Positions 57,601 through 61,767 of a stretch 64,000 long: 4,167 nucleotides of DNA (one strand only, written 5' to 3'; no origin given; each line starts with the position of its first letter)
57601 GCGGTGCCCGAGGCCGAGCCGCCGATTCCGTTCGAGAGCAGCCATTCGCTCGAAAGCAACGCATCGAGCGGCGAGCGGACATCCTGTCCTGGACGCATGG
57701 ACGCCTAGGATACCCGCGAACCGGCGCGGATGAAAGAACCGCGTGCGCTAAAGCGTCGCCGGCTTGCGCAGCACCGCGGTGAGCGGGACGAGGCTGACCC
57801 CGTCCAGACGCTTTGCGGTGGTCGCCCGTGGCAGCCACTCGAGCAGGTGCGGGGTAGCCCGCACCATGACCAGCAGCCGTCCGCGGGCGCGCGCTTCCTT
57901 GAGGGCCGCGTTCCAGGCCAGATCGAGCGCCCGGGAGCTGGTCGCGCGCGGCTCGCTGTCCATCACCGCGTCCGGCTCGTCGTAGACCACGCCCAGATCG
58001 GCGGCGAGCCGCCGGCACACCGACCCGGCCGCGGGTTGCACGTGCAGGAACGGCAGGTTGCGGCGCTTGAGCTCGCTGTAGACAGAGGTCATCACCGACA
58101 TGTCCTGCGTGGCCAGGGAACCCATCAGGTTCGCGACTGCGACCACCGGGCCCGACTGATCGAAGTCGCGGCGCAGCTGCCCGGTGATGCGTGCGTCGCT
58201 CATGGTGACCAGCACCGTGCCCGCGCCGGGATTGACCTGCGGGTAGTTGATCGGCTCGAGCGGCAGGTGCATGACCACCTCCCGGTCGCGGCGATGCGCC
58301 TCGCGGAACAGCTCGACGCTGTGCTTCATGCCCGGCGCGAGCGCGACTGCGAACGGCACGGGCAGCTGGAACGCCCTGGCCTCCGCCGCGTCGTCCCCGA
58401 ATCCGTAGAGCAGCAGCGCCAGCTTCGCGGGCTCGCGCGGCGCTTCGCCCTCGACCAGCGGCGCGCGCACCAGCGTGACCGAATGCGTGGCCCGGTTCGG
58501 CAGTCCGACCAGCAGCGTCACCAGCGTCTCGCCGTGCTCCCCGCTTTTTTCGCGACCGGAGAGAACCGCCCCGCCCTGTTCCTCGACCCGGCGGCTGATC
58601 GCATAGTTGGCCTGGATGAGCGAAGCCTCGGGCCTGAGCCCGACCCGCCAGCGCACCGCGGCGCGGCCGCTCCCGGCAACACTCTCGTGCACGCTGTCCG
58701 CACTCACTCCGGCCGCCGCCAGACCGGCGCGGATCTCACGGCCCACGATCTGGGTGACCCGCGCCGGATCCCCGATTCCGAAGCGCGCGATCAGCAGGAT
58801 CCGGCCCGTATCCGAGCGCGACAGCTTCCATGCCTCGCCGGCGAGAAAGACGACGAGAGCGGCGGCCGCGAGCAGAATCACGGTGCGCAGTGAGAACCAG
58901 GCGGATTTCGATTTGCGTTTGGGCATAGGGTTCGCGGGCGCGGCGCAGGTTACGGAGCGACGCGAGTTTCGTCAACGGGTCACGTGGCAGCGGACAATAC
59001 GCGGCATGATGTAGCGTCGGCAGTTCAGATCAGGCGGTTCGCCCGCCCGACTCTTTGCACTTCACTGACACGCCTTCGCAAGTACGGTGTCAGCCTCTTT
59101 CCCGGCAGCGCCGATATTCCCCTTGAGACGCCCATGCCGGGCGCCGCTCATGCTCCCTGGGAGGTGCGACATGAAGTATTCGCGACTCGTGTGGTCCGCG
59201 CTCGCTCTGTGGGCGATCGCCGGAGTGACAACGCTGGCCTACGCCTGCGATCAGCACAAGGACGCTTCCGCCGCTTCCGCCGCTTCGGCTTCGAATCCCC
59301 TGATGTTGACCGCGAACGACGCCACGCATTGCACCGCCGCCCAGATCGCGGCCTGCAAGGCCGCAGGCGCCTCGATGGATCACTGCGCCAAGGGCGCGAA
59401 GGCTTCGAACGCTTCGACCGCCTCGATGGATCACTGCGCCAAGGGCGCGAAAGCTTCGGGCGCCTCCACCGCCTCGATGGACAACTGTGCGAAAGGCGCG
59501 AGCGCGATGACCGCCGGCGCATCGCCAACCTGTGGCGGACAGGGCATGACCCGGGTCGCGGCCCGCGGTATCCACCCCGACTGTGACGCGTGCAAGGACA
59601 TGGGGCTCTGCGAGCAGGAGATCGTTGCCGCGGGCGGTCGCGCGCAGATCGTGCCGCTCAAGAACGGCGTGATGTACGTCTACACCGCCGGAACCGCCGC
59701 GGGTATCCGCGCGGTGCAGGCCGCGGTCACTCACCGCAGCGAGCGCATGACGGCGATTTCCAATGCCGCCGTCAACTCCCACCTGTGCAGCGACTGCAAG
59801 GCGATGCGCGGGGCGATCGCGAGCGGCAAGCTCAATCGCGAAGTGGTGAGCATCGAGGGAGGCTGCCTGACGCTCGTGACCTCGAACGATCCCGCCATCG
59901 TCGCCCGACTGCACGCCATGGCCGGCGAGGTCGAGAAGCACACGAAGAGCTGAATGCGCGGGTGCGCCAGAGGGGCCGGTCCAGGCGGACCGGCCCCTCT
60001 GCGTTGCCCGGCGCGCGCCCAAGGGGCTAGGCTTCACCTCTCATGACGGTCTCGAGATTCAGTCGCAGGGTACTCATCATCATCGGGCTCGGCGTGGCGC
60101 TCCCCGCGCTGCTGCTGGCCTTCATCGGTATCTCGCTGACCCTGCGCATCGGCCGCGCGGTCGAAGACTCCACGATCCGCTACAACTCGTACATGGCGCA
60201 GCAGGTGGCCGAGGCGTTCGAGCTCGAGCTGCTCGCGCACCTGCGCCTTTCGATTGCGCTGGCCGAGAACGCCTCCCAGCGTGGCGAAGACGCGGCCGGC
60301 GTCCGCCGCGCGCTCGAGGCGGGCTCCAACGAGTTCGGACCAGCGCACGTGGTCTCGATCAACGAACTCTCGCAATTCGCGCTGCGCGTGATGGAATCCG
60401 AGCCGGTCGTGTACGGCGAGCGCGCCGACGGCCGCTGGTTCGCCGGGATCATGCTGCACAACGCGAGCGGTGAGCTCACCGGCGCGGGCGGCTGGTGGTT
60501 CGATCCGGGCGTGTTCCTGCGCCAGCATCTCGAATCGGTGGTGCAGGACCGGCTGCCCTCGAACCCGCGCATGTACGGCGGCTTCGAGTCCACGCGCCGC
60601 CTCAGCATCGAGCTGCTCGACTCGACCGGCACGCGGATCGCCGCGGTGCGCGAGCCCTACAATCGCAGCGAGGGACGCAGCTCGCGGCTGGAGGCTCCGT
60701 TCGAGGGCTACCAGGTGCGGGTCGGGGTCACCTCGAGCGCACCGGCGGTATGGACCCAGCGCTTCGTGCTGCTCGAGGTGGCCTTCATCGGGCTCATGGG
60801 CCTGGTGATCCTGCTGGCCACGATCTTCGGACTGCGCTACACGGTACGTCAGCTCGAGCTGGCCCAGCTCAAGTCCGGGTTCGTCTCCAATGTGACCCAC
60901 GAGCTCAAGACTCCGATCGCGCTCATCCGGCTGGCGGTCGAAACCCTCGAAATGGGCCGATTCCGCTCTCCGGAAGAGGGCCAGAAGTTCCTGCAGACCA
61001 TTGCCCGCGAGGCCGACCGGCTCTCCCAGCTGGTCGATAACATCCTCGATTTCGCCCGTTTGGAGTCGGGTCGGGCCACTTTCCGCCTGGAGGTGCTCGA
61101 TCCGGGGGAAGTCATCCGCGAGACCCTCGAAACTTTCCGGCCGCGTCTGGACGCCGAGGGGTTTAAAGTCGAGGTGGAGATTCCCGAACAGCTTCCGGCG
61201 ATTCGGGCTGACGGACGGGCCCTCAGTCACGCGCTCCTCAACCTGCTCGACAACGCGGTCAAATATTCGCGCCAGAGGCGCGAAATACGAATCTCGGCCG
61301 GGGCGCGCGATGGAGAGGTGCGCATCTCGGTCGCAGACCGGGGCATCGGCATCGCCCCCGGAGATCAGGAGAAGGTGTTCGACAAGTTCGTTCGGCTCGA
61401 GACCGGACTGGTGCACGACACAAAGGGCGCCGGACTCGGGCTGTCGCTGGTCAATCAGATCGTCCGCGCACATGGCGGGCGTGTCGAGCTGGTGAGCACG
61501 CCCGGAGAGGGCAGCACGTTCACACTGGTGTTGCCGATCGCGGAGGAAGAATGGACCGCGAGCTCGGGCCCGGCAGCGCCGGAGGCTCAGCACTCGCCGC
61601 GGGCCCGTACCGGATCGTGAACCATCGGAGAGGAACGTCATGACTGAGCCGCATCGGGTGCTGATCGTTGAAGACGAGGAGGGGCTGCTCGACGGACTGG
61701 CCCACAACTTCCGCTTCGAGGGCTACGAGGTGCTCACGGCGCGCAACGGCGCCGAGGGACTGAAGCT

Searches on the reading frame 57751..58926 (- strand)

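Call 58: search_protein_families(library=pfam, proteins=[window:57751-58926:-], max_evalue=0.01)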
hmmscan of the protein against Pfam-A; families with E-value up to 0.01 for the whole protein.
window:57751-58926:- (392 aa): 1 family
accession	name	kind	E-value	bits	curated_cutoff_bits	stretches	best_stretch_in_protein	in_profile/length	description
PF04748.18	Polysacc_deac_2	-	1.4e-39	135.9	27.5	1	175-385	5-211/212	Divergent polysaccharide deacetylase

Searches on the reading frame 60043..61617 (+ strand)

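Call 58: search_protein_families(library=pfam, proteins=[window:60043-61617:+], max_evalue=0.01)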
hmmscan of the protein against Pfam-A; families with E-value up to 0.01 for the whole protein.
window:60043-61617:+ (525 aa): 4 families
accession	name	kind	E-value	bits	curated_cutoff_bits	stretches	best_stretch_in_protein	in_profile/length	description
PF02518.31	HATPase_c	-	2e-30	105.9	26.4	1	390-500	2-110/111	Histidine kinase-, DNA gyrase B-, and HSP90-like ATPase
PF00512.31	HisKA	-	1.6e-20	73.4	26.9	1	277-343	2-66/66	His Kinase A (phospho-acceptor) domain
PF13581.12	HATPase_c_2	-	2.7e-05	24.6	27.4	1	402-476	40-111/127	Histidine kinase-like ATPase domain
PF14501.12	HATPase_c_5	-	0.00042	20.6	22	1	393-483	5-88/102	GHKL domain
